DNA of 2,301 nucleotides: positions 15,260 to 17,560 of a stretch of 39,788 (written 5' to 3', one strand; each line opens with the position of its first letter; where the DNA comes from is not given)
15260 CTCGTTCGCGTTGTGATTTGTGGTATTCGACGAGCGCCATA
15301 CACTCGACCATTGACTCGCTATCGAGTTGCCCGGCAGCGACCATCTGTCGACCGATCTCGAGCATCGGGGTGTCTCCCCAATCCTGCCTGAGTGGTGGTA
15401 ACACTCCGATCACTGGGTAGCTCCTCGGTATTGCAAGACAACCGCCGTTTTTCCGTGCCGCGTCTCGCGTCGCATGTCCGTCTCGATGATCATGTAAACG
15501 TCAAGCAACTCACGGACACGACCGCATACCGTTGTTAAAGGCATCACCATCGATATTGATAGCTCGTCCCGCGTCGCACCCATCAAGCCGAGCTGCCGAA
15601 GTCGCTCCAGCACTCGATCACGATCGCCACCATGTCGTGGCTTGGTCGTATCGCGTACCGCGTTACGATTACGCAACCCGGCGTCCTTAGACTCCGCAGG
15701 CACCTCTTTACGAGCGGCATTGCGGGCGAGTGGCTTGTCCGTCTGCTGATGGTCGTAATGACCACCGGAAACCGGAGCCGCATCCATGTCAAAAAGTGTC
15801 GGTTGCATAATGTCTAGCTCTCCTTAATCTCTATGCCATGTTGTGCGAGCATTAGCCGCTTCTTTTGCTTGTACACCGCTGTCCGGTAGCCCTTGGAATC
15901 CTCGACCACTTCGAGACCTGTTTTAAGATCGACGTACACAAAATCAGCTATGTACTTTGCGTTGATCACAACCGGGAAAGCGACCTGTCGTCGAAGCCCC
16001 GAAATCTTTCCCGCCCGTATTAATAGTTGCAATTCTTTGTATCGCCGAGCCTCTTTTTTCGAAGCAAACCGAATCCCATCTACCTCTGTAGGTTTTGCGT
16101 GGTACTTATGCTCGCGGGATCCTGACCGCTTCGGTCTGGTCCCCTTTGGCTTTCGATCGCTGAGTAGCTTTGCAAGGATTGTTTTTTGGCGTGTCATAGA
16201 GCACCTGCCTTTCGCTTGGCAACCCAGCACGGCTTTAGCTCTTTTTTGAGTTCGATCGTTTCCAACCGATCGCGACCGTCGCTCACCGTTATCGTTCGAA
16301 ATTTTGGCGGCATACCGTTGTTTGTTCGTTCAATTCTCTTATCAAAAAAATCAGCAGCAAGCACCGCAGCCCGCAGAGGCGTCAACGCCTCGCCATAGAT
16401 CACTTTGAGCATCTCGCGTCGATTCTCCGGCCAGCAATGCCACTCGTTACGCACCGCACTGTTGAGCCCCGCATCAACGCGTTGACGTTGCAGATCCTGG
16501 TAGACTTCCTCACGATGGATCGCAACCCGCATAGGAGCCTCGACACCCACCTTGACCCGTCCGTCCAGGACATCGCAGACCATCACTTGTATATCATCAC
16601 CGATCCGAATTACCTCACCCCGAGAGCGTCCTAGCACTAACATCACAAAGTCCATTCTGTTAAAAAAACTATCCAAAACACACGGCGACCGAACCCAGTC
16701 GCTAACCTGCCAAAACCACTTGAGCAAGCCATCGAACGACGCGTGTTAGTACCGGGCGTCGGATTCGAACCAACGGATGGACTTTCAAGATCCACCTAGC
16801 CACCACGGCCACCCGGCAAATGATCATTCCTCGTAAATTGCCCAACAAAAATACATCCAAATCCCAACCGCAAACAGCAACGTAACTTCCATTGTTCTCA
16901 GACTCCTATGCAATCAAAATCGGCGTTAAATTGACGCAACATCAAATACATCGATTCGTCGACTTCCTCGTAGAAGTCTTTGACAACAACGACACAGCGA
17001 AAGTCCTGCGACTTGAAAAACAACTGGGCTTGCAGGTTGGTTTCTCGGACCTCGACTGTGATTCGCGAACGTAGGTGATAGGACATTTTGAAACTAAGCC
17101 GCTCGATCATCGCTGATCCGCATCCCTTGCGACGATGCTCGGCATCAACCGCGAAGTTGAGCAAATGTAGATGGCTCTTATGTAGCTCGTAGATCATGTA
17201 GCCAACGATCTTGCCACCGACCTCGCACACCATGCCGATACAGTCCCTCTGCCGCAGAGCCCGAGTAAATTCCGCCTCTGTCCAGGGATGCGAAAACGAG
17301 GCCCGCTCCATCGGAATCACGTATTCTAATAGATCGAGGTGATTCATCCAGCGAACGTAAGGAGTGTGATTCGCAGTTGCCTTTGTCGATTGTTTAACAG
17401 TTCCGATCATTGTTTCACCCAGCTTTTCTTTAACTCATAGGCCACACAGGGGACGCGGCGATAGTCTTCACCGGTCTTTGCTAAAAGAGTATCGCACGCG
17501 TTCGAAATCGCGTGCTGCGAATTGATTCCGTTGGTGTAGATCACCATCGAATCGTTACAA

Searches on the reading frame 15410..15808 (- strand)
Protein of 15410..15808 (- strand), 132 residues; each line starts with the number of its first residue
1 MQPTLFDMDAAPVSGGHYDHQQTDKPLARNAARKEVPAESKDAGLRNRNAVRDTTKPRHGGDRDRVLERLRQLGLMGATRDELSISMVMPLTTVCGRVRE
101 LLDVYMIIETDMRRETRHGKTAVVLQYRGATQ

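Call 57: search_protein_families(library=phrogs, proteins=[window:15410-15808:-], max_evalue=0.001)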
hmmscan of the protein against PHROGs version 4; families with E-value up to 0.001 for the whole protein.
window:15410-15808:- (132 aa): 1 family
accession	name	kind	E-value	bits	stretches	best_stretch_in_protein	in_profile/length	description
phrog_1123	-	unknown function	2.6e-06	28.3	1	74-127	41-96/112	-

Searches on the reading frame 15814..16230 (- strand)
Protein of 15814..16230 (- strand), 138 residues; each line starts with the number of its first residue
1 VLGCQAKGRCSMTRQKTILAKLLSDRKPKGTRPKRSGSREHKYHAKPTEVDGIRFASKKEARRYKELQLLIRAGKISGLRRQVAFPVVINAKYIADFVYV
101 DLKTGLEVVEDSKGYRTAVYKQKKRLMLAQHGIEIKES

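Call 57: search_protein_families(library=phrogs, proteins=[window:15814-16230:-], max_evalue=0.001)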
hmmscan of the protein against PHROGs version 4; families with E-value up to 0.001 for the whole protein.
window:15814-16230:- (138 aa): 2 families
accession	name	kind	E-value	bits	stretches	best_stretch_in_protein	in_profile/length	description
phrog_190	-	DNA, RNA and nucleotide metabolism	2.9e-32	113.3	1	22-137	157-280/338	Holliday junction resolvase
phrog_32087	-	unknown function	4e-15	56.9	1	92-137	18-66/67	-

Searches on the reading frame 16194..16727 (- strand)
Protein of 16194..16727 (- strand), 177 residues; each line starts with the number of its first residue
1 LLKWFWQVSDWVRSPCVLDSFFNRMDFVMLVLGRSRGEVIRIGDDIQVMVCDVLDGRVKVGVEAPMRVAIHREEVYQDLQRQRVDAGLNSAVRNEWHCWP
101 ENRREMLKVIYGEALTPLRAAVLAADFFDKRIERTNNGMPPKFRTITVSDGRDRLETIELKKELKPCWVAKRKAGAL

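Call 57: search_protein_families(library=phrogs, proteins=[window:16194-16727:-], max_evalue=0.001)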
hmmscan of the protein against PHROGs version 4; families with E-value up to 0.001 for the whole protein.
window:16194-16727:- (177 aa): 3 families
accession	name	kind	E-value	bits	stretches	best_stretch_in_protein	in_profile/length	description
phrog_9500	-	transcription regulation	3e-17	63.4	1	29-84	1-56/65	CsrA-like regulator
phrog_5527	-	transcription regulation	1.1e-13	52.3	1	29-83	1-55/123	transcriptional regulator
phrog_31572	-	unknown function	9.3e-09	36.3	1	29-76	1-48/105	-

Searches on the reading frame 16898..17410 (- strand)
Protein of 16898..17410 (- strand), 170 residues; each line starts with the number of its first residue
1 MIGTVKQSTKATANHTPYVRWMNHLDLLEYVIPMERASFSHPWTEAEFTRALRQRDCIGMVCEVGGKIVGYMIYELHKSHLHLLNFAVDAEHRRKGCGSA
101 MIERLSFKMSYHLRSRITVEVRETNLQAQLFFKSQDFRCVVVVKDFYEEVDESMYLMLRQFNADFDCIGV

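Call 57: search_protein_families(library=phrogs, proteins=[window:16898-17410:-], max_evalue=0.001)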
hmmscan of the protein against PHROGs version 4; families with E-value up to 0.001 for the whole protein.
window:16898-17410:- (170 aa): 5 families
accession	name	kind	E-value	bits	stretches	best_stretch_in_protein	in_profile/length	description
phrog_1249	-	other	2.2e-13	51.4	1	22-159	13-174/180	acetyltransferase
phrog_3810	-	other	3.2e-12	47.7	1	49-147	52-150/155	acetyltransferase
phrog_7861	-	other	3.7e-07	30.9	1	57-157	33-123/159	acetyltransferase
phrog_4470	-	moron, auxiliary metabolic gene and host takeover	4.1e-05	24.6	1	43-160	15-130/146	acyl-CoA N-acyltransferase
phrog_8663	-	unknown function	0.0001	22.4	1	60-134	198-272/314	-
